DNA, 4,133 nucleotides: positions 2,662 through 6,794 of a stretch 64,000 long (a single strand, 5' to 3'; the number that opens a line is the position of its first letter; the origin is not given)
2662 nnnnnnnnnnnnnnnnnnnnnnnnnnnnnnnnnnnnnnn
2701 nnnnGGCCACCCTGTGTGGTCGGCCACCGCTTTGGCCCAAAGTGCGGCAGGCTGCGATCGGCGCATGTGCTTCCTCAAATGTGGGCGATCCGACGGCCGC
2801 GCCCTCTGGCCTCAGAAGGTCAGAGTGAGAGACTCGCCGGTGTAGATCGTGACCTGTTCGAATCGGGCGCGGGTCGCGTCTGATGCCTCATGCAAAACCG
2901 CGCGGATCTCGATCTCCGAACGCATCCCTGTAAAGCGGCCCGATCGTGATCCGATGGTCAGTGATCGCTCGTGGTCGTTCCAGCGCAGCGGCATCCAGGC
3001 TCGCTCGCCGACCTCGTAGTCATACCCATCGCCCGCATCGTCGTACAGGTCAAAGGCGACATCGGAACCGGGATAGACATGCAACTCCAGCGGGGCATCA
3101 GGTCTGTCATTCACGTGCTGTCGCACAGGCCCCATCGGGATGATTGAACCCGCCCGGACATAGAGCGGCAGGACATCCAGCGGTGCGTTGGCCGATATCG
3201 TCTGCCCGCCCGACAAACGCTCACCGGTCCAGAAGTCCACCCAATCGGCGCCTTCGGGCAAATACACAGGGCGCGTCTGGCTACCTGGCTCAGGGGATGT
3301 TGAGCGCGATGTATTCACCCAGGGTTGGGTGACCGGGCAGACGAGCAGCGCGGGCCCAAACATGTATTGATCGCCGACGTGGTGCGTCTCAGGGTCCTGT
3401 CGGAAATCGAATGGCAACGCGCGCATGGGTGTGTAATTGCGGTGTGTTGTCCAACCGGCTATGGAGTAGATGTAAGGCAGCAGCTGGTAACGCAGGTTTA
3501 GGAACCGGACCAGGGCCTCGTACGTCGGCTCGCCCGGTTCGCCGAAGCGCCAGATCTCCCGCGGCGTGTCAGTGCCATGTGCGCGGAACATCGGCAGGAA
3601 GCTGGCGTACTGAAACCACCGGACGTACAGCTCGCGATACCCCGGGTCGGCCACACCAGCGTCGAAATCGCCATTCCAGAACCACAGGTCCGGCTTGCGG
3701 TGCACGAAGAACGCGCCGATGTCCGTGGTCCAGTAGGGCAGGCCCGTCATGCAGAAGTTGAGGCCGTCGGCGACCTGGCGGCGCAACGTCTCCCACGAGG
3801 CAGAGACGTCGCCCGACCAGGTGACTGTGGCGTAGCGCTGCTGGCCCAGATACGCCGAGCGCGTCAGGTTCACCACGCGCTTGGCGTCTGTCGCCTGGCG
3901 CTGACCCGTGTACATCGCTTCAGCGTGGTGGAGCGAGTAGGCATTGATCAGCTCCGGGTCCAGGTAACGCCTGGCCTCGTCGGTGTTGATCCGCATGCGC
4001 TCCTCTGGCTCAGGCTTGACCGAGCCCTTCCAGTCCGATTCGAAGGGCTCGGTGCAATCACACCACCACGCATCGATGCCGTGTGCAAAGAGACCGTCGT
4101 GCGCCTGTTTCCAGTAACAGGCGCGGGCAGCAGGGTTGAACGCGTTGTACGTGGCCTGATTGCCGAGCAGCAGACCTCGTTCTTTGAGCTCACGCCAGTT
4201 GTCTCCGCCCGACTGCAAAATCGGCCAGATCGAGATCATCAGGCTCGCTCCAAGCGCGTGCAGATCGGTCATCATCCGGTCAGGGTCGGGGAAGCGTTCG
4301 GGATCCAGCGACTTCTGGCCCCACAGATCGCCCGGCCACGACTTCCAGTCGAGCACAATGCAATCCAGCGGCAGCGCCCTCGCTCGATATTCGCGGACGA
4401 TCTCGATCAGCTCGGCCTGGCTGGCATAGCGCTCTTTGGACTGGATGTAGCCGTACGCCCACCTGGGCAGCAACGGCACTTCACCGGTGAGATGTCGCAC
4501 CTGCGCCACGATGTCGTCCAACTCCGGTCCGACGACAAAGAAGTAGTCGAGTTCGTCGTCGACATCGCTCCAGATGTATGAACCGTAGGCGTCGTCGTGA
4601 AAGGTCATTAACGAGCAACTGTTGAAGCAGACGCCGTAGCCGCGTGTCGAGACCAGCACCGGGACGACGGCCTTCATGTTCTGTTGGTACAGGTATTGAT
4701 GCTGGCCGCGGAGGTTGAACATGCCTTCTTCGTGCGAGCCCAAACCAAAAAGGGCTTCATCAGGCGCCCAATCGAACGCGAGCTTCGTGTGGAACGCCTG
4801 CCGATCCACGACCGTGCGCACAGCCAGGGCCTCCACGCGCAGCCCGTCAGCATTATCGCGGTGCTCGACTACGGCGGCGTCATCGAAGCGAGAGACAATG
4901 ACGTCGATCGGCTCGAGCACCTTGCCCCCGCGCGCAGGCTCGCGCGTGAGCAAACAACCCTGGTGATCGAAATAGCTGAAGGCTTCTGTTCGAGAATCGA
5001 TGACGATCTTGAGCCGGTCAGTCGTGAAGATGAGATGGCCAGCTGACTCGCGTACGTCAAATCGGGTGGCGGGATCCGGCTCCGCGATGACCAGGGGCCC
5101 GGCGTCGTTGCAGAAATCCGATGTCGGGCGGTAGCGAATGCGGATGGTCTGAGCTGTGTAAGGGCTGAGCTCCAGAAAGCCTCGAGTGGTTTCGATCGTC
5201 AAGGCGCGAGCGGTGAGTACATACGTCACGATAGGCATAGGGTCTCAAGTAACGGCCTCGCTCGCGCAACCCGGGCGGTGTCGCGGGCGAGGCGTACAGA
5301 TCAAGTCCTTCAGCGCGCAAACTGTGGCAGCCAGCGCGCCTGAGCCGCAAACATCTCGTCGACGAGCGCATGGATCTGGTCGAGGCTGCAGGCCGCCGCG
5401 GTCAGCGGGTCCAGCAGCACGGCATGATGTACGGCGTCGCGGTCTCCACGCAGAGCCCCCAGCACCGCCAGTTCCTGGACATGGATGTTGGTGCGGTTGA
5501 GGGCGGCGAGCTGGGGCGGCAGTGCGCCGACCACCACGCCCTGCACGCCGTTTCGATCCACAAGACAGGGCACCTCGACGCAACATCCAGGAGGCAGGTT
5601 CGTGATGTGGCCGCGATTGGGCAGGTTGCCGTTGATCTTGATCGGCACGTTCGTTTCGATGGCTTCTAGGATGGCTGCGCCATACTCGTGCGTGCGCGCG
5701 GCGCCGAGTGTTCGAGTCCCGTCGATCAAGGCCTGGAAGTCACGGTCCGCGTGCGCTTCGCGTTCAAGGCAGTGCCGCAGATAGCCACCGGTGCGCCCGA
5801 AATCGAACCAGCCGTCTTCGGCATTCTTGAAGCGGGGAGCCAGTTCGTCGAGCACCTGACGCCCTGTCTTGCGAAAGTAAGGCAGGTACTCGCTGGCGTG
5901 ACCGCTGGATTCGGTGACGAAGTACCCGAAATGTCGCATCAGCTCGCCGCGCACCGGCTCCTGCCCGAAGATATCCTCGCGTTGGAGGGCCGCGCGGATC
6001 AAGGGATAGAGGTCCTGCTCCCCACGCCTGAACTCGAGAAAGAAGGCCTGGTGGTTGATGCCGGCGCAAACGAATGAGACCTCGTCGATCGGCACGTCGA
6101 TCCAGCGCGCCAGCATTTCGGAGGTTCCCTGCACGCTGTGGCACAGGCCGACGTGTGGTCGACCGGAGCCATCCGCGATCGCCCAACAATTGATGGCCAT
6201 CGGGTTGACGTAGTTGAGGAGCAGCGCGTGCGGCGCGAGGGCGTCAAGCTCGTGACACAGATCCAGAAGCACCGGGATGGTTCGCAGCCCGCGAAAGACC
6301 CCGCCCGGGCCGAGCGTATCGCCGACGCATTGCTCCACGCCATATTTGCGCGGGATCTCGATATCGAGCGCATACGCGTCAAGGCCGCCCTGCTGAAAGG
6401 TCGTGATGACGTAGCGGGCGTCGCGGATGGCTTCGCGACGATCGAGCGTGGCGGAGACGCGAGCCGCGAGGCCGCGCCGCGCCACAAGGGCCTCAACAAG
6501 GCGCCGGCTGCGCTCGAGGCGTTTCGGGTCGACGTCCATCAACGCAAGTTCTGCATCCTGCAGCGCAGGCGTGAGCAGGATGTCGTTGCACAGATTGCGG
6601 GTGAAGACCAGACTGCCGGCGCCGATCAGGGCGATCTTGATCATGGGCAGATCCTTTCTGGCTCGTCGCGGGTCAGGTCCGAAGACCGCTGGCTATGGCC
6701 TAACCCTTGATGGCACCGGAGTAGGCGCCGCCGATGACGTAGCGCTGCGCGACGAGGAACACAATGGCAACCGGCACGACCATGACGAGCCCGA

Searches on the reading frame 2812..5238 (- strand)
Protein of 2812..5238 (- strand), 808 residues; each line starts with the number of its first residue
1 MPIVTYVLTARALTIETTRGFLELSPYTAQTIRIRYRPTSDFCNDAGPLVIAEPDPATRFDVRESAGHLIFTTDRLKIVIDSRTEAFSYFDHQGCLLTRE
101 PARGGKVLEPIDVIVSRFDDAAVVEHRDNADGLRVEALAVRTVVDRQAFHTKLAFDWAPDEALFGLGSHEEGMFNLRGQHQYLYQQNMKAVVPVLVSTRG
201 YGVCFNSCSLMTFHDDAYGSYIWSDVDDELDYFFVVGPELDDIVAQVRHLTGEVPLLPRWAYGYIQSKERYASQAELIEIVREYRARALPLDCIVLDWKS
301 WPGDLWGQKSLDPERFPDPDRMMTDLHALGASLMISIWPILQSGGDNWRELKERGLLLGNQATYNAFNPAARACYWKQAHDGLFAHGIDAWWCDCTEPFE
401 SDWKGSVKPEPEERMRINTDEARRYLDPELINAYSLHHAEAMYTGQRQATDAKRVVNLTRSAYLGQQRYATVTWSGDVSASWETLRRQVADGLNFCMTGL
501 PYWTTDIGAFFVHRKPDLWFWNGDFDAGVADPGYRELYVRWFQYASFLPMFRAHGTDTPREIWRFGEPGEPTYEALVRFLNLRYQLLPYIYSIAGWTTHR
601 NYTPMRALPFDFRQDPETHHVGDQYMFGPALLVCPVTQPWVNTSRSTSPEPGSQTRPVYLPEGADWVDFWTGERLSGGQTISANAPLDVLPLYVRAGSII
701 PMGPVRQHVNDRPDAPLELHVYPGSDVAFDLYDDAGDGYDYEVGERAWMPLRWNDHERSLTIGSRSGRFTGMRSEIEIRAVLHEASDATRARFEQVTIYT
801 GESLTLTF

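Call 61: search_protein_families(library=pfam, proteins=[window:2812-5238:-], max_evalue=0.0001)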
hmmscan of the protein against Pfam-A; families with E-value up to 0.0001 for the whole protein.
window:2812-5238:- (808 aa): 4 families
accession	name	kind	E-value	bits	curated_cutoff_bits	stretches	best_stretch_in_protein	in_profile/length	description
PF01055.32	Glyco_hydro_31_2nd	-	7.5e-90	302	23.5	1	255-592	2-327/328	Glycosyl hydrolases family 31 TIM-barrel domain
PF21365.3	Glyco_hydro_31_3rd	-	1.6e-26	93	24.4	1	603-700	3-87/87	Glycosyl hydrolase family 31 C-terminal domain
PF17137.9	DUF5110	-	1e-16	61.2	27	1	716-783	1-69/71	Domain of unknown function (DUF5110)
PF13802.12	Gal_mutarotas_2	-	3.2e-09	37.8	27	1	22-213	2-183/184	Glycosyl hydrolase 31 N-terminal galactose mutarotase-like domain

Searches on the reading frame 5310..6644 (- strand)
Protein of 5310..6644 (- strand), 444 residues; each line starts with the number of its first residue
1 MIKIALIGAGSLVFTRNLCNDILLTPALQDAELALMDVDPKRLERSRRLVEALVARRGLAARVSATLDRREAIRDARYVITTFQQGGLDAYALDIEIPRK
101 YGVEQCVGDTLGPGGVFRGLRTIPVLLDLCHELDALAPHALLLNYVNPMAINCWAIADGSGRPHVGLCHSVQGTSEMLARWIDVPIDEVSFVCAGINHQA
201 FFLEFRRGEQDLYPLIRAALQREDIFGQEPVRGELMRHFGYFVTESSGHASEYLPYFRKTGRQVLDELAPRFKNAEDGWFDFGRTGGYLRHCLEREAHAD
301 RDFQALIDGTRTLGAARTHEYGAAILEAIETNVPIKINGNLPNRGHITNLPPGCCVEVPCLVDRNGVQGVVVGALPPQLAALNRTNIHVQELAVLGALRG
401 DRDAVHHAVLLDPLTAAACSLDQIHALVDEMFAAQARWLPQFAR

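Call 61: search_protein_families(library=pfam, proteins=[window:5310-6644:-], max_evalue=0.0001)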
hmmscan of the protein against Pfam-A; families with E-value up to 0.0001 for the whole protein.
window:5310-6644:- (444 aa): 2 families
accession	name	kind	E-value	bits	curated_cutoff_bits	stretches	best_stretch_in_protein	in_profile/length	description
PF02056.22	Glyco_hydro_4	-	2.2e-54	184.2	23.2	1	3-182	1-181/183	Family 4 glycosyl hydrolase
PF11975.13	Glyco_hydro_4C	-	1e-51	176.4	24.1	1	193-415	1-211/211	Family 4 glycosyl hydrolase C-terminal domain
